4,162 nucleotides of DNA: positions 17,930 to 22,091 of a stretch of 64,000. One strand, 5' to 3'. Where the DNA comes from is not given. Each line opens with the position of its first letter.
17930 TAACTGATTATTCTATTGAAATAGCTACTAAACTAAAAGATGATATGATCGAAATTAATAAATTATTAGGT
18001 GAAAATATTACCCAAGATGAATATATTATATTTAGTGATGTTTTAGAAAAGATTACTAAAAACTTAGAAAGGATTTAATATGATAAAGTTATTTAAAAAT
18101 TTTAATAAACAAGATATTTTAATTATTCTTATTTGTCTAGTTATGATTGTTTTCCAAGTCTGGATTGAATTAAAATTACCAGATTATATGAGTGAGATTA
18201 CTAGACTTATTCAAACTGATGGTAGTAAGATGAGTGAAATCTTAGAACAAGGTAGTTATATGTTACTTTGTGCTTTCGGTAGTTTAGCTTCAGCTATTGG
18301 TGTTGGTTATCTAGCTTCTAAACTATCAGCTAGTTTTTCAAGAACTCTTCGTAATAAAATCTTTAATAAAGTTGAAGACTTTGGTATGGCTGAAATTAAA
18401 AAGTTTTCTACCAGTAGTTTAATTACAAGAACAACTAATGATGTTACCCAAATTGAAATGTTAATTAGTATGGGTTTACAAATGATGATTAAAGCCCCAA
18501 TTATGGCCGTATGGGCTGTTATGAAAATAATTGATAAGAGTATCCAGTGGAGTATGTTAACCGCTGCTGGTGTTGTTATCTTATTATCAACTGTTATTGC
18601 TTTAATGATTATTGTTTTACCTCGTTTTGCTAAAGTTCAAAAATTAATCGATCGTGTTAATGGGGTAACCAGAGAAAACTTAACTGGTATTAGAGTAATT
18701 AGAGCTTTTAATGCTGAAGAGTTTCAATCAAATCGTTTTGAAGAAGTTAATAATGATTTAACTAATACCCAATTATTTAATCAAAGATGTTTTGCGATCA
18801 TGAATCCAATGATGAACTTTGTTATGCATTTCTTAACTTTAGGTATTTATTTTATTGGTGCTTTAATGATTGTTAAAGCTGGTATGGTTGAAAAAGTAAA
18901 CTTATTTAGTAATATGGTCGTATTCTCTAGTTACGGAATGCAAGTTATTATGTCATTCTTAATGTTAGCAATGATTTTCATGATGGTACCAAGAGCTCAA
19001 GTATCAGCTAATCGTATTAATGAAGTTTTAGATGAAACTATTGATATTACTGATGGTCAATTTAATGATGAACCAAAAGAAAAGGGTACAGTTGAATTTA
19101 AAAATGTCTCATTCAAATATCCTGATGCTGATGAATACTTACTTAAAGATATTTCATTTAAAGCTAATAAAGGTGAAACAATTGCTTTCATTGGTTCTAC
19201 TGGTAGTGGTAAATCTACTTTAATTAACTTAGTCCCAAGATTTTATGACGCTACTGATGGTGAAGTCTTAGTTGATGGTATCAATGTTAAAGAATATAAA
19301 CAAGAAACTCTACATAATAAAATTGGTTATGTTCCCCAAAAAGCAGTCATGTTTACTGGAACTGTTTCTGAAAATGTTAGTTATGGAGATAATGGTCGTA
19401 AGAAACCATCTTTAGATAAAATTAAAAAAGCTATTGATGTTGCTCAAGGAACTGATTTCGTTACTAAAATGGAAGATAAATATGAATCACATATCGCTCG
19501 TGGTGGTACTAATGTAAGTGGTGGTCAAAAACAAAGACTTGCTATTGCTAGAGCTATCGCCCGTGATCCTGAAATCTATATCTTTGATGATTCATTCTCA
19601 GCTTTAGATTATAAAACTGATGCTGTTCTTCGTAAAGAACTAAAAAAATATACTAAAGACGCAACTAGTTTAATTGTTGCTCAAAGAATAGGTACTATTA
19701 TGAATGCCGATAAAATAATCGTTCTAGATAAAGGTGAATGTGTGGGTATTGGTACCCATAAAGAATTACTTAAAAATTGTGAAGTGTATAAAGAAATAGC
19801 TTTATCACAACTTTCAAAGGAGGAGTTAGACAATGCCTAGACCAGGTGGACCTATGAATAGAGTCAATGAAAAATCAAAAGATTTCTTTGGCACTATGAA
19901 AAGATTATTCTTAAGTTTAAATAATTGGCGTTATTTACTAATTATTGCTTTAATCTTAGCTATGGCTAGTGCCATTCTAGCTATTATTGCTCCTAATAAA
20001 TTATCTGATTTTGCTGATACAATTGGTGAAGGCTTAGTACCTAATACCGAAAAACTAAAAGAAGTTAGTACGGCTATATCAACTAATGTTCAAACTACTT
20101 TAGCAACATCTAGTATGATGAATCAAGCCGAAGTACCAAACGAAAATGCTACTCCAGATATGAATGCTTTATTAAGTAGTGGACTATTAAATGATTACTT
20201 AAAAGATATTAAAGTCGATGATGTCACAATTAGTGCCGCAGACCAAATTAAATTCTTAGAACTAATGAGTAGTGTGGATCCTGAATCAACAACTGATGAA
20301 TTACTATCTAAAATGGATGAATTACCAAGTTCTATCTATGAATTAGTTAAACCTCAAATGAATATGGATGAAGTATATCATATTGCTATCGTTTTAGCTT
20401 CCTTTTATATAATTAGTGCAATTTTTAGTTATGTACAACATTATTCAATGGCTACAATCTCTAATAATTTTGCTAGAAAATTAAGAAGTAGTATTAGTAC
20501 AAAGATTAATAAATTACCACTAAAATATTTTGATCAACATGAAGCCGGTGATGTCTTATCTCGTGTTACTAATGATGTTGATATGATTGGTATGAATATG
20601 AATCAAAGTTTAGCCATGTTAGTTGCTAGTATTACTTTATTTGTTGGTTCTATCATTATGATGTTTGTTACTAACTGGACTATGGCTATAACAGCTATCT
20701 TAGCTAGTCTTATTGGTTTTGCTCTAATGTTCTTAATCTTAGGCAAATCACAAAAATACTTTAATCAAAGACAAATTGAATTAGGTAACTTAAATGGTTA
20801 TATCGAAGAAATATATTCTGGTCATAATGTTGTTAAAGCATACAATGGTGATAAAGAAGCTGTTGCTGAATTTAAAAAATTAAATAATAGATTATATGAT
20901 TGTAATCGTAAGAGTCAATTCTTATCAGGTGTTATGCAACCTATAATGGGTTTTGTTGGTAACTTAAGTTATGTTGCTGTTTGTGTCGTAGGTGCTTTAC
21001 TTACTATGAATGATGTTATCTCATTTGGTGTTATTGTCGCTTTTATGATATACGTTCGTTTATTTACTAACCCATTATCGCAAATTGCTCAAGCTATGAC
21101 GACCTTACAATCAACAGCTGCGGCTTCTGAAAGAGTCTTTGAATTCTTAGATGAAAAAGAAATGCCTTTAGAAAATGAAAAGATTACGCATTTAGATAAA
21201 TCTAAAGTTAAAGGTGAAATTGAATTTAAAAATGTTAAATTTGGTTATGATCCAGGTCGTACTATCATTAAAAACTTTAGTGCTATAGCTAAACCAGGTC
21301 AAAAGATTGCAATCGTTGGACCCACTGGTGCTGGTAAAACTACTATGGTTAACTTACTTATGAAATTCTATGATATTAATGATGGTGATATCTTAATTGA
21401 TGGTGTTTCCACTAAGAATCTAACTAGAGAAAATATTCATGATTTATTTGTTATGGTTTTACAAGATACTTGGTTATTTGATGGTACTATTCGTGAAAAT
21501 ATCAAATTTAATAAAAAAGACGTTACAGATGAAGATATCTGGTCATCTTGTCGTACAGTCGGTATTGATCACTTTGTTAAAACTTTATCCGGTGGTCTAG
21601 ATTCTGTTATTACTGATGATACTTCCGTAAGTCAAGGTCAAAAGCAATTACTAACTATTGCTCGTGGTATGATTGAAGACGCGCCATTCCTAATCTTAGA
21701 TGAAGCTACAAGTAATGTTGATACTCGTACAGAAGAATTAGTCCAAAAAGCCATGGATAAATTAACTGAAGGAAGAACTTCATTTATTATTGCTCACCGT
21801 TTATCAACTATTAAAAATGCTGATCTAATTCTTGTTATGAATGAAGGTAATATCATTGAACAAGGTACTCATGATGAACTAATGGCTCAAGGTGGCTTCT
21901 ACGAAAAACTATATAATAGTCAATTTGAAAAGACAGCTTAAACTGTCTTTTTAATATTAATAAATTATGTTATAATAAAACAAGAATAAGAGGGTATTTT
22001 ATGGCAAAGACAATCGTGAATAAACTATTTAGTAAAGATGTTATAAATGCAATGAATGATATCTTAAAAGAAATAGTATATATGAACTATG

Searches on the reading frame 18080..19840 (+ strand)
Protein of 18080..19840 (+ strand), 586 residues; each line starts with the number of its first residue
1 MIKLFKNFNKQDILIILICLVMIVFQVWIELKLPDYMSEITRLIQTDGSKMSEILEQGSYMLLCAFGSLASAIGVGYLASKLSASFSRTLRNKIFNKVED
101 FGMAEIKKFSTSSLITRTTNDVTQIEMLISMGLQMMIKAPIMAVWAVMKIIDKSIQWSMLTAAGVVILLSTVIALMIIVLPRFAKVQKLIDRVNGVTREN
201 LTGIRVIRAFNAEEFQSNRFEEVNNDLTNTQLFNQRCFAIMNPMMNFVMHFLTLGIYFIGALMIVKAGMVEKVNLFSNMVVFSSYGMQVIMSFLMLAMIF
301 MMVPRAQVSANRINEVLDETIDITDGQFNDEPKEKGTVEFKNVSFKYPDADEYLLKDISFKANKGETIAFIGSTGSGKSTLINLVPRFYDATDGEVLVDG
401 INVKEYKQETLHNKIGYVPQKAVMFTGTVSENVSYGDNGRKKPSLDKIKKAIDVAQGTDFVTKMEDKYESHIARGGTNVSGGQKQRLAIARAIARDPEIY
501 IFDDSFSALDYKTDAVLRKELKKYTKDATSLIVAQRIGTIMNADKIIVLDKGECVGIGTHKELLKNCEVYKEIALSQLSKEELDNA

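Call 110: search_protein_families(library=pfam, proteins=[window:18080-19840:+], max_evalue=0.00001)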
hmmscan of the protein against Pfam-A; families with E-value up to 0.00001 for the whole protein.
window:18080-19840:+ (586 aa): 2 families
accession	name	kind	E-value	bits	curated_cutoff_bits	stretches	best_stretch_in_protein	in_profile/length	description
PF00005.33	ABC_tran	-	7.1e-30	104.8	25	1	355-506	1-136/137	ABC transporter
PF00664.28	ABC_membrane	-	2.6e-25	90.1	28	1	16-292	1-273/274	ABC transporter transmembrane region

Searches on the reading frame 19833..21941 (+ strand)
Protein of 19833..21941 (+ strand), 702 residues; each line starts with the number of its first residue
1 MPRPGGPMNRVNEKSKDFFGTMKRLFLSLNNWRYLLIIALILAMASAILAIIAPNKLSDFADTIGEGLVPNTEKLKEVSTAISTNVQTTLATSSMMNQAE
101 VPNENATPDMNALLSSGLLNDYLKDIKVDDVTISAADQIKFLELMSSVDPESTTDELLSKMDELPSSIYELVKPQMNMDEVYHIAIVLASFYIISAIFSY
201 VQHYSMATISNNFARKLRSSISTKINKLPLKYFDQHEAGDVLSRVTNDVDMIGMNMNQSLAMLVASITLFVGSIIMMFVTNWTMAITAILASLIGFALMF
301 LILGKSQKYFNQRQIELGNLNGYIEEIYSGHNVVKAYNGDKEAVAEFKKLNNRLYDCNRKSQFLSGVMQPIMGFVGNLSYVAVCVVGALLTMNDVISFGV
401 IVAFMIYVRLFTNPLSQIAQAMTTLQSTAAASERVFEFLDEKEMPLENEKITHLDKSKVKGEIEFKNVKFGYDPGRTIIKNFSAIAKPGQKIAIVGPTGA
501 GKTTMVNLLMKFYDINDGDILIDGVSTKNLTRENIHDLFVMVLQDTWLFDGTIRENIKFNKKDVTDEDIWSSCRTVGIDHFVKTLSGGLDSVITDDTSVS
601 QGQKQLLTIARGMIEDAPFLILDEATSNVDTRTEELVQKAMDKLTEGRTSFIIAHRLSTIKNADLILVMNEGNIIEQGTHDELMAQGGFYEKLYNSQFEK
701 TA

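Call 110: search_protein_families(library=pfam, proteins=[window:19833-21941:+], max_evalue=0.00001)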
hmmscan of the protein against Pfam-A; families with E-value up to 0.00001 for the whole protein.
window:19833-21941:+ (702 aa): 3 families
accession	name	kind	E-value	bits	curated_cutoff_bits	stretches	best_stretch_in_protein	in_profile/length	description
PF00664.28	ABC_membrane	-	2.8e-49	168.7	28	1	177-415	34-274/274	ABC transporter transmembrane region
PF00005.33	ABC_tran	-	1.4e-24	87.7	25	1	480-627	2-137/137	ABC transporter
PF02463.25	SMC_N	-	7.3e-08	32.5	40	1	555-668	109-210/220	RecF/RecN/SMC N terminal domain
